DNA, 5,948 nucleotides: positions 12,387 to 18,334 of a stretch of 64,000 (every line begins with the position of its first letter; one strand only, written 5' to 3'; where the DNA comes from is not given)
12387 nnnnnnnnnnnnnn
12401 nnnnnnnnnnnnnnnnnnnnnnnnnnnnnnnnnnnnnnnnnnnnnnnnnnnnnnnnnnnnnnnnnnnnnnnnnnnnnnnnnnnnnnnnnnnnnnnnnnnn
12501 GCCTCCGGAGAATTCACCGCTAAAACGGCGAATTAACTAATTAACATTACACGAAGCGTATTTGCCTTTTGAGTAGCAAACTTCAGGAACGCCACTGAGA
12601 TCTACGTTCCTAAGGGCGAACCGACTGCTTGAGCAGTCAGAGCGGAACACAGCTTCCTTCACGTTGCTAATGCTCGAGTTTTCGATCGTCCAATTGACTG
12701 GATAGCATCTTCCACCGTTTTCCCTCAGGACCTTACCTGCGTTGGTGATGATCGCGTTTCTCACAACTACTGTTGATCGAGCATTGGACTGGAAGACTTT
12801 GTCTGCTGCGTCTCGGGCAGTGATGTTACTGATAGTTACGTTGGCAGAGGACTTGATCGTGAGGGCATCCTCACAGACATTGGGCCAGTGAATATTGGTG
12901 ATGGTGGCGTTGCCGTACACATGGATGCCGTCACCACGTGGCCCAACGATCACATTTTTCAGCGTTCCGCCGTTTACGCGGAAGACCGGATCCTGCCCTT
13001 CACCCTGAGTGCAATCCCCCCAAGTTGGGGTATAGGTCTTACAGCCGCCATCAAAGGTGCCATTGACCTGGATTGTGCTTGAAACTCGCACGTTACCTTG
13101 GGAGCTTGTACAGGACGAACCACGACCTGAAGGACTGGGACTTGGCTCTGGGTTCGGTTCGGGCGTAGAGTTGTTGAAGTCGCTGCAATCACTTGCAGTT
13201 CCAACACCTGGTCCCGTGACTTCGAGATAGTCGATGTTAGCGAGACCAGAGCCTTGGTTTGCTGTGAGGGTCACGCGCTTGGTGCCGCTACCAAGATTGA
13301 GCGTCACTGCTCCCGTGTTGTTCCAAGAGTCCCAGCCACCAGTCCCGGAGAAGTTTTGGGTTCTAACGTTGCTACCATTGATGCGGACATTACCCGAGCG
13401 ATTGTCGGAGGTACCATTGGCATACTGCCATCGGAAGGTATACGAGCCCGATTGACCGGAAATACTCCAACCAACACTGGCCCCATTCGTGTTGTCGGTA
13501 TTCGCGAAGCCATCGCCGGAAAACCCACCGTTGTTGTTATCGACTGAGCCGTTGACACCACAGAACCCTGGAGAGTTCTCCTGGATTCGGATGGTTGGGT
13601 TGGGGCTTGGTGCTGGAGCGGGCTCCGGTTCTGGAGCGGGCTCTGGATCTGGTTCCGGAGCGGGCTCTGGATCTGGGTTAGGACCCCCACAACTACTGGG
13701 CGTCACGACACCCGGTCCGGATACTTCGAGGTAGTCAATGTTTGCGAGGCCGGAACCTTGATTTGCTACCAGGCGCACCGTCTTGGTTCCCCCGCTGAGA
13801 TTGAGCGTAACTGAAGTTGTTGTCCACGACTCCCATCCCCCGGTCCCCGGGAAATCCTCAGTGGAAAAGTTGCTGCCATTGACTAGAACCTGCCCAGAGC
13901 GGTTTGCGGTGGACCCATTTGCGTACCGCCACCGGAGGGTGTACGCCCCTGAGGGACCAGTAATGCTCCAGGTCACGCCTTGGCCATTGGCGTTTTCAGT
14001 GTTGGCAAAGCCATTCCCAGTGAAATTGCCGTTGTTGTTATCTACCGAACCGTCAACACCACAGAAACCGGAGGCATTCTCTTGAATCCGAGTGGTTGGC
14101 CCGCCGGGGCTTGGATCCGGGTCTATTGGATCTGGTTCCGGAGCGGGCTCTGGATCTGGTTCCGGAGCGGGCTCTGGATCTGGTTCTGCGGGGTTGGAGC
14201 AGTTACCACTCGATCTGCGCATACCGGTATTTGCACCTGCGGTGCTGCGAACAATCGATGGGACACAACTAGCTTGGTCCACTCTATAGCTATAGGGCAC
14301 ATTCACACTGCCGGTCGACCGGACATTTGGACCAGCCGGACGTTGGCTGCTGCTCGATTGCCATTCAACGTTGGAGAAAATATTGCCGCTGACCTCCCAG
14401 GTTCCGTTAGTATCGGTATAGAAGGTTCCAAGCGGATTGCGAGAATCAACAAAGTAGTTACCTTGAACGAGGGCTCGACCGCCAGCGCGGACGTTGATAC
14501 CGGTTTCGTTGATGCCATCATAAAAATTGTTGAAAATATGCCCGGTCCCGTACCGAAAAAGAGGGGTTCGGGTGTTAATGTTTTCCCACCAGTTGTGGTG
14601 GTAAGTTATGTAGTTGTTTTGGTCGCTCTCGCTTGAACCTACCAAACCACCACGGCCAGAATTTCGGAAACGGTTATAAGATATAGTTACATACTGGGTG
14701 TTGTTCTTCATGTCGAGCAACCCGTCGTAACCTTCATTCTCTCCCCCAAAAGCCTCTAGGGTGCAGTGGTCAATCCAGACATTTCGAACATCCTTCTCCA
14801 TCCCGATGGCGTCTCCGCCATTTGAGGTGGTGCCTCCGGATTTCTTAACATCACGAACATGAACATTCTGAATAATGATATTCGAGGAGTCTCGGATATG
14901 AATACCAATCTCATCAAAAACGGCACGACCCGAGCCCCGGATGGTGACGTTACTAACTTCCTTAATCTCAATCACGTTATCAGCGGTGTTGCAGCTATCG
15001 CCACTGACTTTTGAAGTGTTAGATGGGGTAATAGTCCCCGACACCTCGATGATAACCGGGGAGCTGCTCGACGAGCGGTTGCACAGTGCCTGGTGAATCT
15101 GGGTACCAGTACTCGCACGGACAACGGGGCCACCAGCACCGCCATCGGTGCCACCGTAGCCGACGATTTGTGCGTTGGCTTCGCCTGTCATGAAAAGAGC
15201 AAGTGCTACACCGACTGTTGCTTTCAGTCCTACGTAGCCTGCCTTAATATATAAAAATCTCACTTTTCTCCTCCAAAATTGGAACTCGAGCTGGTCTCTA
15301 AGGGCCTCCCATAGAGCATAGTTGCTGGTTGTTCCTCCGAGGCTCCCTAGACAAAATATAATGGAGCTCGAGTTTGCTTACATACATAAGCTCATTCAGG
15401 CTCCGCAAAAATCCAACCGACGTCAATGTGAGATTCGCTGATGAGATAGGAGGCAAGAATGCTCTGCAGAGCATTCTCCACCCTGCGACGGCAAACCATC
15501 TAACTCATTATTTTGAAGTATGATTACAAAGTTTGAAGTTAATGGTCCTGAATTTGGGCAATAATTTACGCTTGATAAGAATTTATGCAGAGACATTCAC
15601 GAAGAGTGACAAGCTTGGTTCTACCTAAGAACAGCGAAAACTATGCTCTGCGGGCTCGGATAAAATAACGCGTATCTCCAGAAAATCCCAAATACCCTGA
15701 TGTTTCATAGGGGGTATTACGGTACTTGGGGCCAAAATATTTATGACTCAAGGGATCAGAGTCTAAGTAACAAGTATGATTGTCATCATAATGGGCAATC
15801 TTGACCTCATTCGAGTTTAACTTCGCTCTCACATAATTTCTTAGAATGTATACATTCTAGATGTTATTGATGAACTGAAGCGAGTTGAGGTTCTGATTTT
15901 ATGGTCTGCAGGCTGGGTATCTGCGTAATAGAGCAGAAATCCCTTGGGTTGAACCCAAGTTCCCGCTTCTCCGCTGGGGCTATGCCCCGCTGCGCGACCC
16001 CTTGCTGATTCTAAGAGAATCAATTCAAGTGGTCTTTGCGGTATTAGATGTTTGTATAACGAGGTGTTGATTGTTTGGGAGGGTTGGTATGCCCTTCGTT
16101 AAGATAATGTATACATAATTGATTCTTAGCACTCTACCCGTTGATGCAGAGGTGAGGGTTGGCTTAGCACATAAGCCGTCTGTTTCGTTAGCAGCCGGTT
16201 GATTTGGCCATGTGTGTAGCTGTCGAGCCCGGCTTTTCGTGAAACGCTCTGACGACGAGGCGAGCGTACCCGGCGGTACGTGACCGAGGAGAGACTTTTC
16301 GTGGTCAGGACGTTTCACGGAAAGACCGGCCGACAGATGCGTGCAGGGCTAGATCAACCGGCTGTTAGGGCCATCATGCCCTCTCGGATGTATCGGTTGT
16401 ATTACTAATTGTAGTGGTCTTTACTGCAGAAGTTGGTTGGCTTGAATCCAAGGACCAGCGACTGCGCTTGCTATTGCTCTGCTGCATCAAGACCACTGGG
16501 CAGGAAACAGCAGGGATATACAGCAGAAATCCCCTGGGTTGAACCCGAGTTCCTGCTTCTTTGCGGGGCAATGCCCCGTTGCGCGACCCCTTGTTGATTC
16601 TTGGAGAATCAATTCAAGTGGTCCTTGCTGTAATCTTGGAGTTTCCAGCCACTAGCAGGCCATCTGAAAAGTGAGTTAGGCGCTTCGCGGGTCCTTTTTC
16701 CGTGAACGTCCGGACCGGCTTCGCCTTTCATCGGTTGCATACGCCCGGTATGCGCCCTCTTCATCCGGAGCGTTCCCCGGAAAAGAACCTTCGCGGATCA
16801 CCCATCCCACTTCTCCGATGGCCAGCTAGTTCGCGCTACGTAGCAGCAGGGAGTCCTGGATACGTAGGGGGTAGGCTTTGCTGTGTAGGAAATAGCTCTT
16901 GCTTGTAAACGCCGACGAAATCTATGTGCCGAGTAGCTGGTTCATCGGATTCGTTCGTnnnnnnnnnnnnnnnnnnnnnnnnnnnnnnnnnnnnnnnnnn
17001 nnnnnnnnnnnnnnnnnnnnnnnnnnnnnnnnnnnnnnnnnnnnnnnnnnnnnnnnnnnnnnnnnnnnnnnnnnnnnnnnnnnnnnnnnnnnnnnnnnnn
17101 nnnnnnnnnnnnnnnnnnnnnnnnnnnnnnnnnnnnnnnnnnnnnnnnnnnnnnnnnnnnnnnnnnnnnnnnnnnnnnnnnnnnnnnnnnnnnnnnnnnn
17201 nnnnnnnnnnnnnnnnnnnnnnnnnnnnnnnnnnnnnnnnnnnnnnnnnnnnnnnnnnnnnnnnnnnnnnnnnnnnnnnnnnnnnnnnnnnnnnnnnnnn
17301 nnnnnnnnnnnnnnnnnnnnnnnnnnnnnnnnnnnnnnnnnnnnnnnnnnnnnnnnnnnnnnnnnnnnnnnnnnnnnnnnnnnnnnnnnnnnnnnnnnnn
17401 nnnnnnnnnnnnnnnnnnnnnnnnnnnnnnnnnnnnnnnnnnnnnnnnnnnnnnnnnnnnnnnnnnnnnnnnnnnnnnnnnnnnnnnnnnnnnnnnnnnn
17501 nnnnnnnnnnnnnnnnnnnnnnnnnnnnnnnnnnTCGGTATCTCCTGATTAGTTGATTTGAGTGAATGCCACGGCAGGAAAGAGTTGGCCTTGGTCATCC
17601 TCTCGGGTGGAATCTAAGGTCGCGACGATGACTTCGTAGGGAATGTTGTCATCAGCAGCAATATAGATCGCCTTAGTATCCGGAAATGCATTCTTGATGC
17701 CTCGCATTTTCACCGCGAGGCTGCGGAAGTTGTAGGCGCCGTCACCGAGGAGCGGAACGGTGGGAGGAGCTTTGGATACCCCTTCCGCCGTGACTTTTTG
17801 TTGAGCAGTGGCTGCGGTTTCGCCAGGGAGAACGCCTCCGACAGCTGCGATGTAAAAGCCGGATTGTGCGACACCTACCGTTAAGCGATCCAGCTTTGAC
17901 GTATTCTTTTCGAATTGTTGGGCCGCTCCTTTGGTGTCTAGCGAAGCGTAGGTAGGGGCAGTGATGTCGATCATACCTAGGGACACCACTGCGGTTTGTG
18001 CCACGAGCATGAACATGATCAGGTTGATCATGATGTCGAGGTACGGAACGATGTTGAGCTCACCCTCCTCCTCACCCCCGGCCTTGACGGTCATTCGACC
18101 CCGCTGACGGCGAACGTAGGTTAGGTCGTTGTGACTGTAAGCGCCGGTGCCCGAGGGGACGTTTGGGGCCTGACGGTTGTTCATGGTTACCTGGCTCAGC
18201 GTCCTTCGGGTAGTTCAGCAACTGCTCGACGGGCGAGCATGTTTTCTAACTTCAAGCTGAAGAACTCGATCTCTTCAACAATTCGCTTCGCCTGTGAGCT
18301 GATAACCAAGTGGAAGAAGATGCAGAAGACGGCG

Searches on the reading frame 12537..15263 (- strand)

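Call 45: search_protein_families(library=pfam, proteins=[window:12537-15263:-], max_evalue=0.00001)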
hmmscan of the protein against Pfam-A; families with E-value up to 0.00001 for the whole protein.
window:12537-15263:- (908 aa): 6 families
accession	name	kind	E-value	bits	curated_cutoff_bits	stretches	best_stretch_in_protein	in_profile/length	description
PF03211.19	Pectate_lyase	-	3e-39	135.1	25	1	718-877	4-176/202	Pectate lyase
PF00544.25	Pectate_lyase_4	-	1.4e-34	120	24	1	69-271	2-211/211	Pectate lyase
PF03422.21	CBM_6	-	2.3e-16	60.6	28.9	2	415-515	19-124/125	Carbohydrate binding module (family 6)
PF18099.7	CBM_35_2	-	2.5e-10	40.8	23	0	404-512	2-110/112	Carbohydrate binding module (family 35)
PF13229.12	Beta_helix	-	6.5e-09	36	25.9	1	767-876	35-145/158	Right handed beta helix region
PF05887.16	Trypan_PARP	-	7.1e-07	29.7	100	0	357-388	55-113/134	Procyclic acidic repetitive protein (PARP)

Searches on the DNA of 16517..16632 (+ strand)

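Call 54: search_dna_similar(query=window:16517-16632:+, collection=plasmids, mode=distant, max_evalue=0.001)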
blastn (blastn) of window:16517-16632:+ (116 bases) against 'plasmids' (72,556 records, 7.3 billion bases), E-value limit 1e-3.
No match.

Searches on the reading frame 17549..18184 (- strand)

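Call 45: search_protein_families(library=pfam, proteins=[window:17549-18184:-], max_evalue=0.00001)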
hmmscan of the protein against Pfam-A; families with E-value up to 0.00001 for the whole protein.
window:17549-18184:- (211 aa): 1 family
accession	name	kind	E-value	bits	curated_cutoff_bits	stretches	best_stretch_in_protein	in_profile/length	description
PF02472.21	ExbD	-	1.6e-10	41.6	25.4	1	38-195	3-115/128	Biopolymer transport protein ExbD/TolR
